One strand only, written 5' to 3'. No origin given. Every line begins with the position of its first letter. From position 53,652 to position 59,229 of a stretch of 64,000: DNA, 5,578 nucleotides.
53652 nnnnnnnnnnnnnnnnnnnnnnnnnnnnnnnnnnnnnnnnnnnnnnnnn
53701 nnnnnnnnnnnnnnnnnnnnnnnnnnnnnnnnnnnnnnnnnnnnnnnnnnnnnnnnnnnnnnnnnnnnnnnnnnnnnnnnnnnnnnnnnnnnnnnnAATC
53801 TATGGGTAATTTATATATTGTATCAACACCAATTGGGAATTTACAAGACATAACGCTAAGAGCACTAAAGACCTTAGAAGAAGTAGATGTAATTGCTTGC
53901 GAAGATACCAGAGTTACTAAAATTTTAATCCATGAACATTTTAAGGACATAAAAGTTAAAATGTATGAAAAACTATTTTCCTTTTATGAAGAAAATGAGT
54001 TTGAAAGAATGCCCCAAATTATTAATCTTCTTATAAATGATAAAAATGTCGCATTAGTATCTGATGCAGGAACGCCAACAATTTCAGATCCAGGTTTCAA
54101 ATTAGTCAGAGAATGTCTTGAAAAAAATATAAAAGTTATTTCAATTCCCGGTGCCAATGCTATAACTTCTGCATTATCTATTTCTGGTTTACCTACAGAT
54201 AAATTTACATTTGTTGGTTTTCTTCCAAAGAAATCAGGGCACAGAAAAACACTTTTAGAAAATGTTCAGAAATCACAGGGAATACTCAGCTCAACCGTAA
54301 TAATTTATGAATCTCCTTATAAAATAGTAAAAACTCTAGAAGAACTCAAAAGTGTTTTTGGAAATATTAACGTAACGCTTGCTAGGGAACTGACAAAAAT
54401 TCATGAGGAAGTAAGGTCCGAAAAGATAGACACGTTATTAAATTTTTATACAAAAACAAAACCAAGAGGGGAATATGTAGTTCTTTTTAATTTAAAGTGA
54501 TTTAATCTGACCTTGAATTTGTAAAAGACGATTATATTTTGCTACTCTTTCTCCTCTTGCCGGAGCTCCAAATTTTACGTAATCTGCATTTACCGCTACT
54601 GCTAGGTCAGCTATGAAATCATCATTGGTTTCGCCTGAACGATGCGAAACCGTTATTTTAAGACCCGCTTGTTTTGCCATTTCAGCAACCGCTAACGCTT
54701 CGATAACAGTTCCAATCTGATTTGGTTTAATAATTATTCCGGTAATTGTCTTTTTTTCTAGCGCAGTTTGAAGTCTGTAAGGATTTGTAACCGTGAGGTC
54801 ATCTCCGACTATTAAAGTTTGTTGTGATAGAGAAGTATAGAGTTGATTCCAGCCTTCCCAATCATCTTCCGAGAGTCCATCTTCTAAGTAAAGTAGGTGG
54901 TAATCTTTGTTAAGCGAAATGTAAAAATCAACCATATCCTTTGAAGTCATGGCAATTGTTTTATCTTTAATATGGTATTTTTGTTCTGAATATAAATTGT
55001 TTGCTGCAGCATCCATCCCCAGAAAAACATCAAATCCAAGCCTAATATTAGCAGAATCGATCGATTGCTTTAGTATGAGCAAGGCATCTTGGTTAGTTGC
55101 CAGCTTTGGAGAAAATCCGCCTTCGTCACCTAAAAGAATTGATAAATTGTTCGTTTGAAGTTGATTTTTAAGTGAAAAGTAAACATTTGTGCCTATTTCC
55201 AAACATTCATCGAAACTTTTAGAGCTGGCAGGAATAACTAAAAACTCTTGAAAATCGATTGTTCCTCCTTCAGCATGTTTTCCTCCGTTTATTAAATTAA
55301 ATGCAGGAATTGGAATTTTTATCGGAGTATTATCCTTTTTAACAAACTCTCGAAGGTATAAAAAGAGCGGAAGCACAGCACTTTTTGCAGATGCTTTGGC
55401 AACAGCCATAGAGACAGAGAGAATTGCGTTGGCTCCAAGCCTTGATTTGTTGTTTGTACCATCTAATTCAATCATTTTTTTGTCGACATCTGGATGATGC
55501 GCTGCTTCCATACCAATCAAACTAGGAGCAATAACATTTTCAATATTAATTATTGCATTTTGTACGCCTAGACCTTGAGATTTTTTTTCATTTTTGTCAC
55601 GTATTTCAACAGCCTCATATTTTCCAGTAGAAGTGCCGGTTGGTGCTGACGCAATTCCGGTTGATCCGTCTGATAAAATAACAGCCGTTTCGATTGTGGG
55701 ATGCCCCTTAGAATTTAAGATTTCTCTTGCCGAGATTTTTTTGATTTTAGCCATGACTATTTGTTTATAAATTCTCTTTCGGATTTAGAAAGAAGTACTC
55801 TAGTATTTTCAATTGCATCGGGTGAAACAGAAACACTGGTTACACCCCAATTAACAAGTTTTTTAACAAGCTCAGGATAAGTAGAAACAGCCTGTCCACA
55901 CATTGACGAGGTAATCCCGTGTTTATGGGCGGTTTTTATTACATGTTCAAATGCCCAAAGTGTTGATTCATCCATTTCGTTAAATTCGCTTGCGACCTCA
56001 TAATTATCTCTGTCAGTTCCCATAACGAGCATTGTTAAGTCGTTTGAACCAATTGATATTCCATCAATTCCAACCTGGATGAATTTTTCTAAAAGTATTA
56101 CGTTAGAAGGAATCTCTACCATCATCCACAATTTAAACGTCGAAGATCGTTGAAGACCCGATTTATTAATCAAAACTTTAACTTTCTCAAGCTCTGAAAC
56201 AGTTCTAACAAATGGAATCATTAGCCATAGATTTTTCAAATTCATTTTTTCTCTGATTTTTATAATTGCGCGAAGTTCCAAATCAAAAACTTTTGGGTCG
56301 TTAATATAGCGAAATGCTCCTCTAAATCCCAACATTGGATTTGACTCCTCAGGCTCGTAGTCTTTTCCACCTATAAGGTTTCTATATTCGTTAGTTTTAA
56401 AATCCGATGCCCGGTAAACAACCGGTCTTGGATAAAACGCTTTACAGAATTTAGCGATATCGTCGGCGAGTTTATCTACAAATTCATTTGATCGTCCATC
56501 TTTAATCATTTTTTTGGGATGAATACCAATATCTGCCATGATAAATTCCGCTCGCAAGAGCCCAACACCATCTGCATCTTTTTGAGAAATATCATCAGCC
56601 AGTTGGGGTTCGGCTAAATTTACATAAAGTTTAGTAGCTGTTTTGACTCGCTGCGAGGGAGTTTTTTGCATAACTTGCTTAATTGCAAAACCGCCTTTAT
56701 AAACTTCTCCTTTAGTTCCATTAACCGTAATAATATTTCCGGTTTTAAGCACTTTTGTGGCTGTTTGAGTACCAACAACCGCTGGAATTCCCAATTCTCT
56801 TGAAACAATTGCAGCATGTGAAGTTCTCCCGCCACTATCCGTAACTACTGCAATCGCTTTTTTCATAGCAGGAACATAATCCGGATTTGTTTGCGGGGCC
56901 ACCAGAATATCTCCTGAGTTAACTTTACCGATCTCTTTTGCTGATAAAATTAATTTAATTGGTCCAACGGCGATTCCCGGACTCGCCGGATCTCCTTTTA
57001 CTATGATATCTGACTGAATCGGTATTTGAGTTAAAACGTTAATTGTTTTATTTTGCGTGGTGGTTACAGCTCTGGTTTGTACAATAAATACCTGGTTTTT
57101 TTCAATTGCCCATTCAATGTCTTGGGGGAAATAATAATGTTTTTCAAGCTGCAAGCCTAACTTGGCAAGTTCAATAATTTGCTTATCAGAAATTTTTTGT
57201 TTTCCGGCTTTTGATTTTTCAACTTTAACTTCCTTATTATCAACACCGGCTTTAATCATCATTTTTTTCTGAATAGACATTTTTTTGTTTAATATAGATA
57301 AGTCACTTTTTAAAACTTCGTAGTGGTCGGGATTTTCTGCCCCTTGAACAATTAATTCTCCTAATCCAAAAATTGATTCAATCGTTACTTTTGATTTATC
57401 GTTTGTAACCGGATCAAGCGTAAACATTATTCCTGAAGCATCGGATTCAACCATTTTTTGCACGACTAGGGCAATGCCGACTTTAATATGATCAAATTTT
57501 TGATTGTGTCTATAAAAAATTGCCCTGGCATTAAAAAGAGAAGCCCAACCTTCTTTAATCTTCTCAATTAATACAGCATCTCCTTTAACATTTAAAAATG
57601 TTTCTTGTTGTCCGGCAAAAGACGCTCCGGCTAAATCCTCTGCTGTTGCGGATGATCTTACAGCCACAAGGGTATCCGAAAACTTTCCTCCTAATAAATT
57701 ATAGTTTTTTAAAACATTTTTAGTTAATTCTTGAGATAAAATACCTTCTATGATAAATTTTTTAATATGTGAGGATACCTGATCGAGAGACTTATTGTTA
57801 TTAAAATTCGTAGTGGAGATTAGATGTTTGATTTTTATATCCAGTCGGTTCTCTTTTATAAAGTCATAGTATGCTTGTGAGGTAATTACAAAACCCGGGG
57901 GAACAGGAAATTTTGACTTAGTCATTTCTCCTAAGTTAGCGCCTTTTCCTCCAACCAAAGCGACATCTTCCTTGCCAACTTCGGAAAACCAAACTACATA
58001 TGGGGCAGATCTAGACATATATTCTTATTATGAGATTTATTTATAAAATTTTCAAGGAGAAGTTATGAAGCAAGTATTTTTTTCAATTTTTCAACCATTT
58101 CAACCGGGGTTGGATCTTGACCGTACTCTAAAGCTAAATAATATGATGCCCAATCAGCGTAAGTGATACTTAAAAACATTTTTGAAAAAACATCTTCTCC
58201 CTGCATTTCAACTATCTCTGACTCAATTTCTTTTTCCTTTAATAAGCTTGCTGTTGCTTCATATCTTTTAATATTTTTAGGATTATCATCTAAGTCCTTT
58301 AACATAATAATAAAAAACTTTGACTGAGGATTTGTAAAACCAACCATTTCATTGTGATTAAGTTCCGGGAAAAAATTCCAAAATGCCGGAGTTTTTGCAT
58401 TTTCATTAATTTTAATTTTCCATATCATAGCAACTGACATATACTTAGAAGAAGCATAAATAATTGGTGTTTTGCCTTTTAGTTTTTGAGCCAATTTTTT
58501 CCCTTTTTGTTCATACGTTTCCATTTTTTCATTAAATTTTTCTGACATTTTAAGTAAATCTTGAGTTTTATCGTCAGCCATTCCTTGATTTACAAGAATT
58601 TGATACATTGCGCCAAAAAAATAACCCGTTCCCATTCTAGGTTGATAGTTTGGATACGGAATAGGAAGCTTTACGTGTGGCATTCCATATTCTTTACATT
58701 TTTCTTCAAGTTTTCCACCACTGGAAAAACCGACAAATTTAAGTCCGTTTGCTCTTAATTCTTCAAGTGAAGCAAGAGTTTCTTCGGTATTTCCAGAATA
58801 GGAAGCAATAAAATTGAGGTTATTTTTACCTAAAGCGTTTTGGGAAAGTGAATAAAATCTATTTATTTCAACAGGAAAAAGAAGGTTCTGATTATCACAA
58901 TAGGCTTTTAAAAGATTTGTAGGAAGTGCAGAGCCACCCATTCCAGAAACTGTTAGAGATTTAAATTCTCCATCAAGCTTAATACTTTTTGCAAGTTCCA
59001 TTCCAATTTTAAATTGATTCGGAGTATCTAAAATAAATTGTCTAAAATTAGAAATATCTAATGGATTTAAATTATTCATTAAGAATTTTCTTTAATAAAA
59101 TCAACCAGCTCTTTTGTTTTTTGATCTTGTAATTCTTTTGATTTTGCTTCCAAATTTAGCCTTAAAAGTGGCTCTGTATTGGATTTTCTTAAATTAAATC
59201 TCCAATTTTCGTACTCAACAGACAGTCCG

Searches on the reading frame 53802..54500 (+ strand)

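Call 28: search_protein_families(library=pfam, proteins=[window:53802-54500:+], max_evalue=0.001)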
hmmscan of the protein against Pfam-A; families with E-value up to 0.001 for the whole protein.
window:53802-54500:+ (232 aa): 1 family
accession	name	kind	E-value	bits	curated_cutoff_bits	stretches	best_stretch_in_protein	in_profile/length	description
PF00590.25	TP_methylase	-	5.8e-31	108.5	27.8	1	4-212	2-211/212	Tetrapyrrole (Corrin/Porphyrin) Methylases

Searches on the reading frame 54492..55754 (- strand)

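Call 28: search_protein_families(library=pfam, proteins=[window:54492-55754:-], max_evalue=0.001)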
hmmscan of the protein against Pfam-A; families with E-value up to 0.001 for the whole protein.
window:54492-55754:- (420 aa): 3 families
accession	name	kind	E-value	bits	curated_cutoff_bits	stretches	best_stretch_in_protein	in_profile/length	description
PF00113.28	Enolase_C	-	1.5e-87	294.1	21.5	1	146-417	3-281/296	Enolase, C-terminal TIM barrel domain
PF03952.21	Enolase_N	-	3.1e-48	163.7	35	1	4-134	1-131/131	Enolase, N-terminal domain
PF13378.12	MR_MLE_C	-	1.3e-06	28.8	29.4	1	275-371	61-154/219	Enolase C-terminal domain-like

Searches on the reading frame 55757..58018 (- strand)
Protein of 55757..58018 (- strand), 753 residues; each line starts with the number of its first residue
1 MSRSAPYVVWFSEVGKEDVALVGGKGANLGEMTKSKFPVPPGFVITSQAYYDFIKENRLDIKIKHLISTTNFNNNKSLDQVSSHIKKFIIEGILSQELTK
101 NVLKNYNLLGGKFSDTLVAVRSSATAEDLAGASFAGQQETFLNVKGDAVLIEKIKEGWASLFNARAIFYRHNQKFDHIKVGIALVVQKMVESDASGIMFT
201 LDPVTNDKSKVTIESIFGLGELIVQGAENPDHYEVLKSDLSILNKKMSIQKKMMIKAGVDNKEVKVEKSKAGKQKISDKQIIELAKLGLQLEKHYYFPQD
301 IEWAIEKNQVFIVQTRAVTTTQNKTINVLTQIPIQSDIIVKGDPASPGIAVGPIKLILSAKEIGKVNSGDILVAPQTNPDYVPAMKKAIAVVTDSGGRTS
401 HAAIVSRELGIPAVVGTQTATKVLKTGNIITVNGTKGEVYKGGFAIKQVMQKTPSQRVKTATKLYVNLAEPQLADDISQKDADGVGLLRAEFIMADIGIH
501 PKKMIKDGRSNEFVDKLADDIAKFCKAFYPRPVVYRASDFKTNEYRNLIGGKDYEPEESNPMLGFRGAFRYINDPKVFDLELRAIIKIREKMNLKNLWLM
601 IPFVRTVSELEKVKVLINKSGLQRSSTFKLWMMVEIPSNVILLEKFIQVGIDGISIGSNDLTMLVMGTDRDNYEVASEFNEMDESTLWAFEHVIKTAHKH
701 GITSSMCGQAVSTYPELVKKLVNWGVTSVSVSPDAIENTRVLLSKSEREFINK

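Call 28: search_protein_families(library=pfam, proteins=[window:55757-58018:-], max_evalue=0.001)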
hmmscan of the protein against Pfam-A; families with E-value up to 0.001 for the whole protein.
window:55757-58018:- (753 aa): 4 families
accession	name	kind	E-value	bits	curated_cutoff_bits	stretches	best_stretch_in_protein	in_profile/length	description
PF01326.24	PPDK_N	-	3.6e-104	349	27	1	20-325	2-316/328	Pyruvate phosphate dikinase, AMP/ATP-binding domain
PF02896.24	PEP-utilizers_C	-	2.6e-67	227.5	22.8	1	459-747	17-292/293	PEP-utilising enzyme, PEP-binding domain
PF00391.29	PEP-utilizers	-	4.4e-28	97.1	23.1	1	367-437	2-72/72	PEP-utilising enzyme, mobile domain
PF03328.21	HpcH_HpaI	-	0.00033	20.5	25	1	591-730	80-217/221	HpcH/HpaI aldolase/citrate lyase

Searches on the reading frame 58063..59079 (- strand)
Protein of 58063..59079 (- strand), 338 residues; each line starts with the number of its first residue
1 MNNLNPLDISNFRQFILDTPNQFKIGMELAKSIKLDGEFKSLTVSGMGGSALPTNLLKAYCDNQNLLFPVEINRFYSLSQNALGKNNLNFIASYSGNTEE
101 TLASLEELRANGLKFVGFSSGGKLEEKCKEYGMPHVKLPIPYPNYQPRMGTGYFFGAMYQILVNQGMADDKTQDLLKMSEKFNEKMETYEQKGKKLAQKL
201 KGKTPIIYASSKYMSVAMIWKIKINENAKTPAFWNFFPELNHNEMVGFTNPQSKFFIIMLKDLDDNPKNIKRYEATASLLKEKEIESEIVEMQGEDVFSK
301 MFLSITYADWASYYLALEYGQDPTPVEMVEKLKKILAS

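Call 28: search_protein_families(library=pfam, proteins=[window:58063-59079:-], max_evalue=0.001)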
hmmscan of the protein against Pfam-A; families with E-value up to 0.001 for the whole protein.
window:58063-59079:- (338 aa): 1 family
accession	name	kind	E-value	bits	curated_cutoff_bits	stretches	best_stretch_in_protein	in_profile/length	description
PF10432.14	bact-PGI_C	-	2.9e-45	154.3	24.5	1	191-334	3-149/151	Bacterial phospho-glucose isomerase C-terminal SIS domain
